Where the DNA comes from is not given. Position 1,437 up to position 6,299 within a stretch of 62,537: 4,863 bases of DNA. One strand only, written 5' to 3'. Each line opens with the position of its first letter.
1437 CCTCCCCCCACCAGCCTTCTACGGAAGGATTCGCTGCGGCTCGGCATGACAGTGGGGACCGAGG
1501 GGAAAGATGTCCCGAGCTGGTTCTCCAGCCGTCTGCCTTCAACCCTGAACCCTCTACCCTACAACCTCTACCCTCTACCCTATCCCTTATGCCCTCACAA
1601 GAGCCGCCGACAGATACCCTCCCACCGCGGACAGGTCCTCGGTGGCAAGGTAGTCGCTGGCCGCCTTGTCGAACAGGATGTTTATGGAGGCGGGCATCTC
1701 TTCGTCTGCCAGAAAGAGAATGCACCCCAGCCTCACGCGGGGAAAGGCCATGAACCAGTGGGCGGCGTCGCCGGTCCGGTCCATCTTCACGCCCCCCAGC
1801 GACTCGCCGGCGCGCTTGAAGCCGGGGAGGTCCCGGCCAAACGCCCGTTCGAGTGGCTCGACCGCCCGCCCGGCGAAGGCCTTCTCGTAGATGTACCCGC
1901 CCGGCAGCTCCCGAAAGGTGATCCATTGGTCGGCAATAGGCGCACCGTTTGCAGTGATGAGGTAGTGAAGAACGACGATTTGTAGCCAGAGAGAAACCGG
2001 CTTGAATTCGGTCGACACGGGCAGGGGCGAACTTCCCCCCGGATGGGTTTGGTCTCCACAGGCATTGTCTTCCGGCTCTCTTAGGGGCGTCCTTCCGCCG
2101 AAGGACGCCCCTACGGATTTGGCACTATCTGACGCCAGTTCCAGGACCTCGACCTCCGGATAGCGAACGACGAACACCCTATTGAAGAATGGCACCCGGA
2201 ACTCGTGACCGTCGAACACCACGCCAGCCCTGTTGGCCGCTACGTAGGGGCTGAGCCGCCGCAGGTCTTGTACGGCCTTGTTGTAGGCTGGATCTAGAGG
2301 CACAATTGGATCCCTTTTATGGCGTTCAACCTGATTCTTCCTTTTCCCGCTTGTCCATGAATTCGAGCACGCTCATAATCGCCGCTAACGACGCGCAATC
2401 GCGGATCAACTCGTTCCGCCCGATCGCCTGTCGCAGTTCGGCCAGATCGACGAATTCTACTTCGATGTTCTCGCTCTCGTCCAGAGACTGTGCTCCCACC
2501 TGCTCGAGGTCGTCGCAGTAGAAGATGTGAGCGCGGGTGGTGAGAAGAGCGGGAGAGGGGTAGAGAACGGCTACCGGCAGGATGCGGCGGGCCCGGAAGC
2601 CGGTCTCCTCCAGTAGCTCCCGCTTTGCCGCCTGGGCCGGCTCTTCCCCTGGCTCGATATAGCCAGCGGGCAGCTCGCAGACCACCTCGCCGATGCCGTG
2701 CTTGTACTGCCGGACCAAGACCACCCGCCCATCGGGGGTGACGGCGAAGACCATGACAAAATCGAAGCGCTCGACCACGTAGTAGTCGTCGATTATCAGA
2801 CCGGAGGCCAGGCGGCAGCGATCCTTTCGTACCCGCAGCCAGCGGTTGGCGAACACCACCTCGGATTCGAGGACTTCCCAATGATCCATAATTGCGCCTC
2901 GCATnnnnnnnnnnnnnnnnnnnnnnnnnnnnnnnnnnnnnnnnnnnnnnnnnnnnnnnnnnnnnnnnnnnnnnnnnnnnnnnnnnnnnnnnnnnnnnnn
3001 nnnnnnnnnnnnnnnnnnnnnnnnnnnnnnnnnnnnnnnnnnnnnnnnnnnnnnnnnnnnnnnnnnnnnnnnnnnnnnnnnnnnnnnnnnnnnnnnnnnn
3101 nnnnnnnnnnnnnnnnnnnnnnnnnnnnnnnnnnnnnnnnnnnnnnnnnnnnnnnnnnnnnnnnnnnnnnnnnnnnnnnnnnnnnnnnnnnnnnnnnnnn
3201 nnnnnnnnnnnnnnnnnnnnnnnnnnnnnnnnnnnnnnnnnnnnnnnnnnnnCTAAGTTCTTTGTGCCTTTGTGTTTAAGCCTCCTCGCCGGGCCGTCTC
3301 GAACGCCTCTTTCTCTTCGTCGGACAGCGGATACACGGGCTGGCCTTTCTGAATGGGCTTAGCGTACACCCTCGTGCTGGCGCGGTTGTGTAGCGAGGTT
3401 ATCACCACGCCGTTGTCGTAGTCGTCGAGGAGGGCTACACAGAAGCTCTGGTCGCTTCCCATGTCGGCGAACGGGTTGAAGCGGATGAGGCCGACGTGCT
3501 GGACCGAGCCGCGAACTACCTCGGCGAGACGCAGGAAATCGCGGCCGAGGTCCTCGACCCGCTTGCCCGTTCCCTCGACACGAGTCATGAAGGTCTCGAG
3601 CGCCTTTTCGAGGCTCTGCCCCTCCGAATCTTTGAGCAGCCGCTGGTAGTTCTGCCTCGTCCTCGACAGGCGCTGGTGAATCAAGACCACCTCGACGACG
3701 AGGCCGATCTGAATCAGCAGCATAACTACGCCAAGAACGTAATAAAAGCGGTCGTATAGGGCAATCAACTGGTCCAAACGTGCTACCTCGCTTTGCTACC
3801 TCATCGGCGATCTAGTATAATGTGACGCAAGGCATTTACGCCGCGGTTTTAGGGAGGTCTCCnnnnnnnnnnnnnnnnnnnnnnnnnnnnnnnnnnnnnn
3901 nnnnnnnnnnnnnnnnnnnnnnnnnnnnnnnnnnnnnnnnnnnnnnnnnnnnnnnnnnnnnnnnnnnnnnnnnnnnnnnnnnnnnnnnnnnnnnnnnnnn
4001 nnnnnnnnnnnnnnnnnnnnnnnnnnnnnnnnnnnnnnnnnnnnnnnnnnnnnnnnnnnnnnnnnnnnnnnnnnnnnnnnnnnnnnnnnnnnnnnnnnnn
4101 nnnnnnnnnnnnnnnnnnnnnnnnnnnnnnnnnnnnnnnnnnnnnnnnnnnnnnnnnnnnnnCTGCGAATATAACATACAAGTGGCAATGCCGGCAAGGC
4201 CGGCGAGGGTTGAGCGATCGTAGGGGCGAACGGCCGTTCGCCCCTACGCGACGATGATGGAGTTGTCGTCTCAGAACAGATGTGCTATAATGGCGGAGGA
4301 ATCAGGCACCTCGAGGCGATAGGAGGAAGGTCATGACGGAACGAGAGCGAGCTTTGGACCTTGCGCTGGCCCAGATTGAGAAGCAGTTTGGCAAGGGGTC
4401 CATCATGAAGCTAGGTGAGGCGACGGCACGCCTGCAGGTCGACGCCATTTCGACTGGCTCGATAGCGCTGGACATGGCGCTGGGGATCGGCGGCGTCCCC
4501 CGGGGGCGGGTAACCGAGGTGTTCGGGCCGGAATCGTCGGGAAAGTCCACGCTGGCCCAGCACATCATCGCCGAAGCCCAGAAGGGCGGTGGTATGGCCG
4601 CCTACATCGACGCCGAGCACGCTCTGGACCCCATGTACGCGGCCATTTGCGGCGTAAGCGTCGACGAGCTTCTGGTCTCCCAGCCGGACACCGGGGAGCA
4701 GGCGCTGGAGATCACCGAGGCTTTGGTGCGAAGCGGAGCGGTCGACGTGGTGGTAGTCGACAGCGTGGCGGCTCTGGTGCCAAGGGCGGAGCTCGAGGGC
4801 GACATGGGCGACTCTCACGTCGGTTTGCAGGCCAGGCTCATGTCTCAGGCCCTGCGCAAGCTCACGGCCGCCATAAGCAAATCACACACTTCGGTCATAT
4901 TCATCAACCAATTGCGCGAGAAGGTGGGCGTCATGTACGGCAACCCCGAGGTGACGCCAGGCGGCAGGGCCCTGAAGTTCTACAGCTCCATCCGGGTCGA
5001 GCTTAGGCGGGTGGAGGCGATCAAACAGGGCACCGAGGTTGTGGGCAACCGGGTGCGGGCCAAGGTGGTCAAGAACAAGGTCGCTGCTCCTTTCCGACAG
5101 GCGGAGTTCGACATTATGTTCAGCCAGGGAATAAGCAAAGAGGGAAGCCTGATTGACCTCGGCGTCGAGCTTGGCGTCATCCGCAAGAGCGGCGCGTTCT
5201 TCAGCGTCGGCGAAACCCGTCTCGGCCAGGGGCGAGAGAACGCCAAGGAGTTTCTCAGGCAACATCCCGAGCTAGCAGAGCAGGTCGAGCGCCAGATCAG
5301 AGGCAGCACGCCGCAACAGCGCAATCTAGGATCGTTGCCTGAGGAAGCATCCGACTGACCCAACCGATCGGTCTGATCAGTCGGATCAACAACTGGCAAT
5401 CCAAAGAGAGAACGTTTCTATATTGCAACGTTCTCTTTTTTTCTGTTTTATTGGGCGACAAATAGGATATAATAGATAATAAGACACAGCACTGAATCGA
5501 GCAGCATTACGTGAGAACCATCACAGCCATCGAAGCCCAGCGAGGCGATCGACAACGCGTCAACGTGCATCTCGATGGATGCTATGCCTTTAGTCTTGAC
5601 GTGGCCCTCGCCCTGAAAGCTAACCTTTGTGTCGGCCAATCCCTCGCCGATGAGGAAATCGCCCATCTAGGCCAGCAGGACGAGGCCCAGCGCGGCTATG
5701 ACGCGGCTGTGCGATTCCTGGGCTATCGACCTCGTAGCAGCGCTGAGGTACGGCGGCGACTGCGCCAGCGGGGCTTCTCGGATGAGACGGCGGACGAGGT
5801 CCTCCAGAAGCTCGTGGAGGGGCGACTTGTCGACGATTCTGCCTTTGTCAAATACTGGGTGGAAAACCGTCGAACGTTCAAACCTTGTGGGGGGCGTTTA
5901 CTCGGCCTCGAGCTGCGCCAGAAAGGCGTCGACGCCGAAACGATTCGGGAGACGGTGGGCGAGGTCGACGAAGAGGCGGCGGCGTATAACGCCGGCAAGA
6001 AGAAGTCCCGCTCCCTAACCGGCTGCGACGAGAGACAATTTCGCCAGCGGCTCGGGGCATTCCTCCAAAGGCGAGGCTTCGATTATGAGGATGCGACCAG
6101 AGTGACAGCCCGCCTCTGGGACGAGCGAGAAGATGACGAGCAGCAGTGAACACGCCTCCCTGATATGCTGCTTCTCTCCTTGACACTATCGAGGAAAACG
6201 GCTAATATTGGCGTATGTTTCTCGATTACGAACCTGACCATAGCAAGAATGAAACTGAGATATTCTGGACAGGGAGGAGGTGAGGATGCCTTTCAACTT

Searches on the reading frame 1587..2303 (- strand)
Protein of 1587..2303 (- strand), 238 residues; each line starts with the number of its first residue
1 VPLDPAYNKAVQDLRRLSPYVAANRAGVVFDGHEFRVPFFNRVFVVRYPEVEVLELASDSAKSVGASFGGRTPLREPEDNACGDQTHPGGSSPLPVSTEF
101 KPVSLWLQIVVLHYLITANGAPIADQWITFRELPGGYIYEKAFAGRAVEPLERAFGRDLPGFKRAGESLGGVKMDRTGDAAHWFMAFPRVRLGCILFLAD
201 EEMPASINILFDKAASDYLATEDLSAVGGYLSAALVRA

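Call 69: search_protein_families(library=pfam, proteins=[window:1587-2303:-], max_evalue=0.001)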
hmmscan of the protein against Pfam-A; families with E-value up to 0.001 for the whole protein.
window:1587-2303:- (238 aa): 1 family
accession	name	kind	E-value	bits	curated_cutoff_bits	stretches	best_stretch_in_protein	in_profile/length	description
PF12654.12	DUF3786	-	5.1e-48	163.4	27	1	102-232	45-174/176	Domain of unknown function (DUF3786)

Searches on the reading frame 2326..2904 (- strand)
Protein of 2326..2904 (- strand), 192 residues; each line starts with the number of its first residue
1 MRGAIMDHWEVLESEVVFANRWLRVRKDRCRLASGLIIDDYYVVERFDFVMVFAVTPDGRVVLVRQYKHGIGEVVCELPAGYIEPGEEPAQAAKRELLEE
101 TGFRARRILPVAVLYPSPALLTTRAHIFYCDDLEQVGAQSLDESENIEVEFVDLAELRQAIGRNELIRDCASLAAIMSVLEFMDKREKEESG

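Call 69: search_protein_families(library=pfam, proteins=[window:2326-2904:-], max_evalue=0.001)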
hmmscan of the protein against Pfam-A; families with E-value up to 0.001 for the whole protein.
window:2326-2904:- (192 aa): 2 families
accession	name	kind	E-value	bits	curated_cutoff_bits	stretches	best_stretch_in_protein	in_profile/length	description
PF00293.34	NUDIX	-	1.6e-18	67.4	21.1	1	50-167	6-131/134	NUDIX domain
PF14815.12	NUDIX_4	-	0.00059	20.1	35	0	52-158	2-99/113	NUDIX domain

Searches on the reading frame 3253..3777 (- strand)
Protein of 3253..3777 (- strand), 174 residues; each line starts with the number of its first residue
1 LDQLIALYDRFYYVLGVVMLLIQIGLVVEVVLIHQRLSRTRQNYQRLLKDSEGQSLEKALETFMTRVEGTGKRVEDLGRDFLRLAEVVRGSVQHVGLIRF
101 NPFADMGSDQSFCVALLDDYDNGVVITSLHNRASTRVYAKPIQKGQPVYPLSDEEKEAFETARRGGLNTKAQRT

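Call 69: search_protein_families(library=pfam, proteins=[window:3253-3777:-], max_evalue=0.001)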
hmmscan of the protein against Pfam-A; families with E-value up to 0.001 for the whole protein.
window:3253-3777:- (174 aa): 1 family
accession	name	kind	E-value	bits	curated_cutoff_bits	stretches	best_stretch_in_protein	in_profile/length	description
PF14584.11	DUF4446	-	1.7e-41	142.1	27.4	1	17-162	4-149/150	Protein of unknown function (DUF4446)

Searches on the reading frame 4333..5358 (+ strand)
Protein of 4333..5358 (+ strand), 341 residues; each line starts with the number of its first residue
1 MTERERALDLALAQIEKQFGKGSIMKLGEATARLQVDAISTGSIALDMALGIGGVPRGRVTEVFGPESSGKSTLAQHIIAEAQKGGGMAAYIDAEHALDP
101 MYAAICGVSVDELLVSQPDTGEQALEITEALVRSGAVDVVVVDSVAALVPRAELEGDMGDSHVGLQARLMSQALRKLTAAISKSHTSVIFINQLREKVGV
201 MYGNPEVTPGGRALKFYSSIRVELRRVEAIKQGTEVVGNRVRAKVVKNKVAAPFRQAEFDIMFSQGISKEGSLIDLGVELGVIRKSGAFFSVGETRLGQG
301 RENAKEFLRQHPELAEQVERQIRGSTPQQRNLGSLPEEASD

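Call 19: search_protein_families(library=pfam, proteins=[window:4333-5358:+])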
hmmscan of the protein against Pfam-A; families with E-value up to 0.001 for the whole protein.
window:4333-5358:+ (341 aa): 7 families
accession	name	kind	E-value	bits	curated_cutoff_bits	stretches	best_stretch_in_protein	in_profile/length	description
PF00154.27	RecA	-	3.5e-136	453.2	27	1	6-268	1-262/262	recA bacterial DNA recombination protein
PF21096.2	RecA_C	-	2.6e-23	82.4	27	1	271-324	1-54/57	RecA C-terminal domain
PF08423.17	Rad51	-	1.5e-11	44.5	22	1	33-228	2-213/244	Rad51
PF06745.19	ATPase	-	5.9e-06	26.3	26.6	1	40-97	2-59/231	KaiC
PF13191.12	AAA_16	-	6.2e-05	24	32.6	1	59-194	25-141/167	AAA ATPase domain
PF02283.22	CobU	-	9.1e-05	22.5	27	1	63-192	3-122/168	Cobinamide kinase / cobinamide phosphate guanyltransferase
PF01637.24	ATPase_2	-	0.00084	19.6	33.2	0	61-186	23-110/225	ATPase domain predominantly from Archaea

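Call 45: find_homologous_proteins(query=window:4333-5358:+, max_evalue=1e-50)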
Query window:4333-5358:+ (341 aa): 8000 proteins with E <= 1e-50 among 8000 candidates; the best 120 are listed.
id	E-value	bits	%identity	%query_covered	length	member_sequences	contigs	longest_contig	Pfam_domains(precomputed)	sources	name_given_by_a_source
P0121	1.2e-210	716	100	100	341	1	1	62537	PF06745.20,PF08423.18,PF00154.28,PF21096.3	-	-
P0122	1.1e-193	661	89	100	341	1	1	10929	PF06745.20,PF08423.18,PF00154.28,PF21096.3,PF27531.1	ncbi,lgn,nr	ncbi:MAG: recombinase RecA [Dehalococcoidia bacterium]|nr:recombinase RecA [Dehalococcoidia bacteriu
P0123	3.3e-185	633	85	99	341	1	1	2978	PF06745.20,PF08423.18,PF00154.28,PF21096.3,PF27531.1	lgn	-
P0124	1.6e-182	624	-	-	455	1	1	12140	PF06745.20,PF08423.18,PF00154.28,PF21096.3,PF01637.25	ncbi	-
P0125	5.6e-173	593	83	94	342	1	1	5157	PF06745.20,PF08423.18,PF00154.28,PF21096.3,PF27531.1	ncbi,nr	ncbi:MAG: recombinase RecA [Chloroflexi bacterium]|nr:recombinase RecA [Chloroflexota bacterium]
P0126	2.9e-170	584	78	99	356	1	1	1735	PF06745.20,PF08423.18,PF00154.28,PF21096.3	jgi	-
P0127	1.9e-168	578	78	98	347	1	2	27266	PF06745.20,PF02283.23,PF08423.18,PF00154.28,PF21096.3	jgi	jgi:recombination protein RecA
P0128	3.9e-168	577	78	97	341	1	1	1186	PF08423.18,PF00154.28,PF21096.3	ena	-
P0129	5.2e-168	576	76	100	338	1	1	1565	PF06745.20,PF08423.18,PF00154.28,PF21096.3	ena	-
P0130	7.9e-168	576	77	96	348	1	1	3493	PF06745.20,PF08423.18,PF00154.28,PF21096.3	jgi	-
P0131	8.1e-168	576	79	95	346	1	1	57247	PF06745.20,PF02283.23,PF08423.18,PF00154.28,PF21096.3,PF01637.25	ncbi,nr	ncbi:MAG: recombinase RecA [Chloroflexi bacterium]|nr:recombinase RecA [Chloroflexota bacterium]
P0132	8.6e-168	576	80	94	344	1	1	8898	PF06745.20,PF02283.23,PF08423.18,PF00154.28,PF21096.3,PF27531.1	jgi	jgi:recombination protein RecA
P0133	9.0e-168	575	77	96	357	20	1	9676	PF06745.20,PF08423.18,PF00154.28,PF21096.3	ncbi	-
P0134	1.1e-167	575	78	96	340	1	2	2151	PF06745.20,PF08423.18,PF00154.28,PF21096.3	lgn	-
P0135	1.2e-167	575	79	95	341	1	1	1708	PF08423.18,PF00154.28,PF21096.3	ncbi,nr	ncbi:MAG: recombinase RecA [Chloroflexota bacterium]|nr:MAG: recombinase RecA [Chloroflexota bacteri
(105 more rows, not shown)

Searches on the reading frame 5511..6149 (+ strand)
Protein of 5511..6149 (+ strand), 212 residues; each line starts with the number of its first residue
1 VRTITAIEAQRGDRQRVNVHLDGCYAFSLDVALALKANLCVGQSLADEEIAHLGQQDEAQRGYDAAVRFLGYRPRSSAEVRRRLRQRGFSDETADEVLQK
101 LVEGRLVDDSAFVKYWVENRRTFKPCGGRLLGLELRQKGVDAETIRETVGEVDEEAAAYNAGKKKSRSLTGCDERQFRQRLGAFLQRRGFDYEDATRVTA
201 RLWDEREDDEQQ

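Call 19: search_protein_families(library=pfam, proteins=[window:5511-6149:+])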
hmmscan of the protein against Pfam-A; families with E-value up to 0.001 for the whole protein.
window:5511-6149:+ (212 aa): 3 families
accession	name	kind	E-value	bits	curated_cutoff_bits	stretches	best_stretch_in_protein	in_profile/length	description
PF21982.2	RecX_HTH1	-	3.2e-20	72.3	26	1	63-101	2-40/40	RecX, first three-helix domain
PF02631.22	RecX_HTH2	-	6.3e-15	55.6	26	1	108-147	1-40/42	RecX, second three-helix domain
PF21981.2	RecX_HTH3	-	1.6e-12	47.8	26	1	153-198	1-47/48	RecX, third three-helix domain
